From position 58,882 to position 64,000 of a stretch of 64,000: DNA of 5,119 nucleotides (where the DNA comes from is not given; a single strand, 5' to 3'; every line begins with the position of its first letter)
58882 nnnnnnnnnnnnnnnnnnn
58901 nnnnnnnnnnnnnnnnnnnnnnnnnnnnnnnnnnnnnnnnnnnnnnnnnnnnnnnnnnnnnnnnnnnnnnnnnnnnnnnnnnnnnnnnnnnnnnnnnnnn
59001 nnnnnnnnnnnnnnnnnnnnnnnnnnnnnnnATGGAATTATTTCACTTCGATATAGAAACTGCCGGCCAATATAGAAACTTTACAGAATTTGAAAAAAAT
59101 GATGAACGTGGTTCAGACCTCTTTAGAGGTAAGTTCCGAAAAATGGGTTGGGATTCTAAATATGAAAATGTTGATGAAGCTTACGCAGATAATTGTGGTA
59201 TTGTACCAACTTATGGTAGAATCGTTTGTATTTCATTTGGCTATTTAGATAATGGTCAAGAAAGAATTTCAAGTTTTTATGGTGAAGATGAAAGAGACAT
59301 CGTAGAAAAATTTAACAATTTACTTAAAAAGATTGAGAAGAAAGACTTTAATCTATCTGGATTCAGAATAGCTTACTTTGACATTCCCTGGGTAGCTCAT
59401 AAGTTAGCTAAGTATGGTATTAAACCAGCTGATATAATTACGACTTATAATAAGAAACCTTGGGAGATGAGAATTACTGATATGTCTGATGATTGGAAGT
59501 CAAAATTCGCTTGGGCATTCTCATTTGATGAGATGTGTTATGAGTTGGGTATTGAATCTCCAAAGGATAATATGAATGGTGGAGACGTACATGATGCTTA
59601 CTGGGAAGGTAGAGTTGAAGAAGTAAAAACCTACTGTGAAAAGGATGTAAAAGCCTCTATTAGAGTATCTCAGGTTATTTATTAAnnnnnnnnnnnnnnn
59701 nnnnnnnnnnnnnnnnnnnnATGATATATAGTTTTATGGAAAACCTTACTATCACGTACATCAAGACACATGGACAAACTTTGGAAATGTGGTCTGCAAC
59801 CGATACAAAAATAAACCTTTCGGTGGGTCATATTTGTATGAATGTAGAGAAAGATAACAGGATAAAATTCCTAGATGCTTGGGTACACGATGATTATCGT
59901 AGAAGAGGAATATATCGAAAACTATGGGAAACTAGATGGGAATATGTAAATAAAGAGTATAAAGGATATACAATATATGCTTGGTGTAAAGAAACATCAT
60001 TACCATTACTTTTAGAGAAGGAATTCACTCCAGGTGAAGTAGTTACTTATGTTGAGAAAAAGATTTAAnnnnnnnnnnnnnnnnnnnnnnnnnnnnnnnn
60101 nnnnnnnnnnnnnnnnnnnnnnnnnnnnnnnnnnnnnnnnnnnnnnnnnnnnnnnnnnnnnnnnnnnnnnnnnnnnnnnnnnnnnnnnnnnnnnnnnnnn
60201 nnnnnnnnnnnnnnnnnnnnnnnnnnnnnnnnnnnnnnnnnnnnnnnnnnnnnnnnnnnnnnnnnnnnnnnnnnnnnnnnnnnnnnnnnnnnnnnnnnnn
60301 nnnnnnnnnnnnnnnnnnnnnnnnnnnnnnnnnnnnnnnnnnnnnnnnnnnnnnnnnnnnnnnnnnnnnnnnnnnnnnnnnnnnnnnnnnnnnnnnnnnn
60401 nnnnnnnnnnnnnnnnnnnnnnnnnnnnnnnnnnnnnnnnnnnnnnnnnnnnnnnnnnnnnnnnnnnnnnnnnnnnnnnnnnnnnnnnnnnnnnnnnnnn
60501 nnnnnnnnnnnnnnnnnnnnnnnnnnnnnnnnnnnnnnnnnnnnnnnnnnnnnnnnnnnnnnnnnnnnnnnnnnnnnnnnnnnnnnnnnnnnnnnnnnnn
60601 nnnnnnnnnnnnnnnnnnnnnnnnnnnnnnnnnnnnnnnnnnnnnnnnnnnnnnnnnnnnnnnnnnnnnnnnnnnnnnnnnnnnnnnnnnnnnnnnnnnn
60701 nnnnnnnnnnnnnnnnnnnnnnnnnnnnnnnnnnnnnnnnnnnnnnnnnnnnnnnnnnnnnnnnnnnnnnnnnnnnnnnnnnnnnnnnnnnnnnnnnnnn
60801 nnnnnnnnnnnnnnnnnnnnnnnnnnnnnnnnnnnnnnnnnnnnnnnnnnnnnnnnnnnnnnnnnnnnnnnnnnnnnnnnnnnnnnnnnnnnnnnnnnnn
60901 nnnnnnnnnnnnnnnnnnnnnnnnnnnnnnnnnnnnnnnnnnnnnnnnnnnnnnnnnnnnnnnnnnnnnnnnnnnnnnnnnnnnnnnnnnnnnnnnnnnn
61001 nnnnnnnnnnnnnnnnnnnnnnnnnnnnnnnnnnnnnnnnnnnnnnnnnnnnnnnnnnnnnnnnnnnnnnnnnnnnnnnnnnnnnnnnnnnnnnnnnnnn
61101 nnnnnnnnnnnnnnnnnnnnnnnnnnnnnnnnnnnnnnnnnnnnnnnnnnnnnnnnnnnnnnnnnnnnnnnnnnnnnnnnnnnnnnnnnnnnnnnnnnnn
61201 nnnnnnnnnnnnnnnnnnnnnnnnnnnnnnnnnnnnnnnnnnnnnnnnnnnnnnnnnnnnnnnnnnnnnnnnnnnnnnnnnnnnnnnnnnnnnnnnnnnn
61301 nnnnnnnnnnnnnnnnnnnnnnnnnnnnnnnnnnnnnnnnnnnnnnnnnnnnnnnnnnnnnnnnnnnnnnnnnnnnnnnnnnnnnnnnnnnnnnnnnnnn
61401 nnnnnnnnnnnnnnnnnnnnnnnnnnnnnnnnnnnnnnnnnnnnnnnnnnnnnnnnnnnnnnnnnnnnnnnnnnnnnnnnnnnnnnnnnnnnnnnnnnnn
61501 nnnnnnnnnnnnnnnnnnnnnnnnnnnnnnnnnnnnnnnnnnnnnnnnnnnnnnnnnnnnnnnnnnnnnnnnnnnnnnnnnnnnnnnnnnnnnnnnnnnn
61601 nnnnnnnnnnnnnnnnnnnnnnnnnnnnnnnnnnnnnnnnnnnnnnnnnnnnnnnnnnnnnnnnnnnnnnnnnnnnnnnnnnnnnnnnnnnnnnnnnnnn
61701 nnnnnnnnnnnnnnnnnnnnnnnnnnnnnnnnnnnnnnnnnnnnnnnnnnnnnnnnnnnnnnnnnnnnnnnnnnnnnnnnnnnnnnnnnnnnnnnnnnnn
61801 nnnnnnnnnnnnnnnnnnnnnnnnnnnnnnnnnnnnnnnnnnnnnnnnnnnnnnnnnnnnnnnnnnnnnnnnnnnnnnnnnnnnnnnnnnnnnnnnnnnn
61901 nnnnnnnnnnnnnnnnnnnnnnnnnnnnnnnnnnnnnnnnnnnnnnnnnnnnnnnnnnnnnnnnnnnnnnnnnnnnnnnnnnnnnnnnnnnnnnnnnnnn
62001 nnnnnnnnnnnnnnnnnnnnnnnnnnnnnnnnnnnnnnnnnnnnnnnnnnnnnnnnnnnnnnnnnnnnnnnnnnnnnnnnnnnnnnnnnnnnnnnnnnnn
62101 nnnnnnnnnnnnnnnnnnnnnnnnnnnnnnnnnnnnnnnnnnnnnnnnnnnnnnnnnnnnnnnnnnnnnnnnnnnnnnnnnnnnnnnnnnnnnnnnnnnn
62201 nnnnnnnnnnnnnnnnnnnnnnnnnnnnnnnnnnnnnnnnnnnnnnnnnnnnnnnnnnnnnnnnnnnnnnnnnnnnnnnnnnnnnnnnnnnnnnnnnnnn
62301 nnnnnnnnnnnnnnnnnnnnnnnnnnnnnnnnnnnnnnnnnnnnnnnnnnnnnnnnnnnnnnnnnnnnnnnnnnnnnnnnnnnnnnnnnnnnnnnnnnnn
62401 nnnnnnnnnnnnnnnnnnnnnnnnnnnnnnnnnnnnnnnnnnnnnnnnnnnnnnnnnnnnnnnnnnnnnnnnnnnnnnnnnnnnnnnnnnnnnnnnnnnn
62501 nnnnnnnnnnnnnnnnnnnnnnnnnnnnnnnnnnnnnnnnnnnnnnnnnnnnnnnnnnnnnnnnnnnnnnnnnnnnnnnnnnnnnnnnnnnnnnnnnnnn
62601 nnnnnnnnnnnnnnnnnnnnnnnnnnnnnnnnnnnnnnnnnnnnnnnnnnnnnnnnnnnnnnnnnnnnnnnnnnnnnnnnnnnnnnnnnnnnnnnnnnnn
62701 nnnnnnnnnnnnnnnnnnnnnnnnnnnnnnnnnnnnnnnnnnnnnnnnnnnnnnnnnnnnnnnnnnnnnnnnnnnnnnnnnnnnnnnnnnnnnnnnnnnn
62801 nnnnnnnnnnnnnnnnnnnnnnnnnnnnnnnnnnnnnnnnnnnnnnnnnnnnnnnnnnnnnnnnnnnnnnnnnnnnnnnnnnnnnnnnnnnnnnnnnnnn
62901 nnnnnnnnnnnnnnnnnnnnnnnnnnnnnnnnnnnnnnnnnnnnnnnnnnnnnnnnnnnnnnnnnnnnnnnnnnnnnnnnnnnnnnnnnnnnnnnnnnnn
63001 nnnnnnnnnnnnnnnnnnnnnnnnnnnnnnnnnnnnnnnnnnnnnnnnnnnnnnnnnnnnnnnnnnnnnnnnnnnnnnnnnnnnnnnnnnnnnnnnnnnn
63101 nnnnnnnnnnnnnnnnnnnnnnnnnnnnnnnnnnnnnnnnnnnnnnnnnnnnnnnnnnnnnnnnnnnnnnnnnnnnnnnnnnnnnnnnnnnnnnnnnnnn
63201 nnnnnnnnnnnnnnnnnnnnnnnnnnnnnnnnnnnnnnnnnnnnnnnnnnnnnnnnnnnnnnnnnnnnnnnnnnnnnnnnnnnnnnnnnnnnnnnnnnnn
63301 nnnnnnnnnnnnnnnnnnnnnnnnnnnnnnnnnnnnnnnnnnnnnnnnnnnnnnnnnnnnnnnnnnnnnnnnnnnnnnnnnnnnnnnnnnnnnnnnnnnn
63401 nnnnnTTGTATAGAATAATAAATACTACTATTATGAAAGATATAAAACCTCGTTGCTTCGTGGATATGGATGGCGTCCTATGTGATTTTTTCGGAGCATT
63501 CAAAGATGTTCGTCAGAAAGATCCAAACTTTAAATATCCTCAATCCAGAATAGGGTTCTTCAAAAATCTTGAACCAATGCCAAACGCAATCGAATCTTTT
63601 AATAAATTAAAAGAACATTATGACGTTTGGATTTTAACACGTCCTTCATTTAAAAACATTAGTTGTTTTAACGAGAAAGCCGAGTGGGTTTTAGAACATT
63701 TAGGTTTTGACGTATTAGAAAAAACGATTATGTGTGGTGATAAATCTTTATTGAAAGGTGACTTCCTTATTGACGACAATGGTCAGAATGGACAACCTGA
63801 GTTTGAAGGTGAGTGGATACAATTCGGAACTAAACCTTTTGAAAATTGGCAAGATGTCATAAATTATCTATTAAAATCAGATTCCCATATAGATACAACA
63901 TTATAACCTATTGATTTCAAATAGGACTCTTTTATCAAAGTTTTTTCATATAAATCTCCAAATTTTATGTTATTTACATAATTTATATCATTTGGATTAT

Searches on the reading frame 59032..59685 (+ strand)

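Call 30: search_protein_families(library=pfam, proteins=[window:59032-59685:+], max_evalue=0.001)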
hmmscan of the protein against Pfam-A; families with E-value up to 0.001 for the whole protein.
window:59032-59685:+ (217 aa): 3 families
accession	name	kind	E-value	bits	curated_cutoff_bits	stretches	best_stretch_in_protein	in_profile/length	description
PF10108.15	DNA_pol_B_exo2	-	3.1e-11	43.8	24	1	61-206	8-163/213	Predicted 3'-5' exonuclease related to the exonuclease domain of PolB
PF13482.12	RNase_H_2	-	3.2e-05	24.4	22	1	56-215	9-163/165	RNase_H superfamily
PF03104.25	DNA_pol_B_exo1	-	0.0003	20.7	23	0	84-154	140-207/242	DNA polymerase family B, exonuclease domain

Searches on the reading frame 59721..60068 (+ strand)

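Call 30: search_protein_families(library=pfam, proteins=[window:59721-60068:+], max_evalue=0.001)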
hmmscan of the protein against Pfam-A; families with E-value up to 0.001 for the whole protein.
window:59721-60068:+ (115 aa): 2 families
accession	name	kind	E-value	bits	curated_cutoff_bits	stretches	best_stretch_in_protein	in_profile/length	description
PF13508.13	Acetyltransf_7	-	0.00038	21.2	27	1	24-83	6-62/84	Acetyltransferase (GNAT) domain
PF00583.31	Acetyltransf_1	-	0.00041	21.1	20.7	1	35-92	45-103/116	Acetyltransferase (GNAT) family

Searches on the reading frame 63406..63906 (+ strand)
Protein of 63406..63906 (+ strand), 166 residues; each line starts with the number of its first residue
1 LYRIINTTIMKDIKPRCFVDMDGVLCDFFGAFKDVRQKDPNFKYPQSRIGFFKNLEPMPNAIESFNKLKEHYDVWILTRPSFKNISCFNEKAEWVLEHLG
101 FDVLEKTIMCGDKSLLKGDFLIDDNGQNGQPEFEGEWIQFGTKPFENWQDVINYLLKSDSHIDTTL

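Call 30: search_protein_families(library=pfam, proteins=[window:63406-63906:+], max_evalue=0.001)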
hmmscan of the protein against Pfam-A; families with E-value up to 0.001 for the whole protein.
window:63406-63906:+ (166 aa): 1 family
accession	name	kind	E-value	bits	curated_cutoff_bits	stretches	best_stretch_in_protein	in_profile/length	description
PF06941.18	NT5C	-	1.9e-19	70.6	24.8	1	41-141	53-151/180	5' nucleotidase, deoxy (Pyrimidine), cytosolic type C protein (NT5C)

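Call 72: find_encoding_contigs(protein=window:63406-63906:+, flank=10000, max_places=2)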
Protein window:63406-63906:+ (166 aa): no gene with exactly this product is on record in the collection.
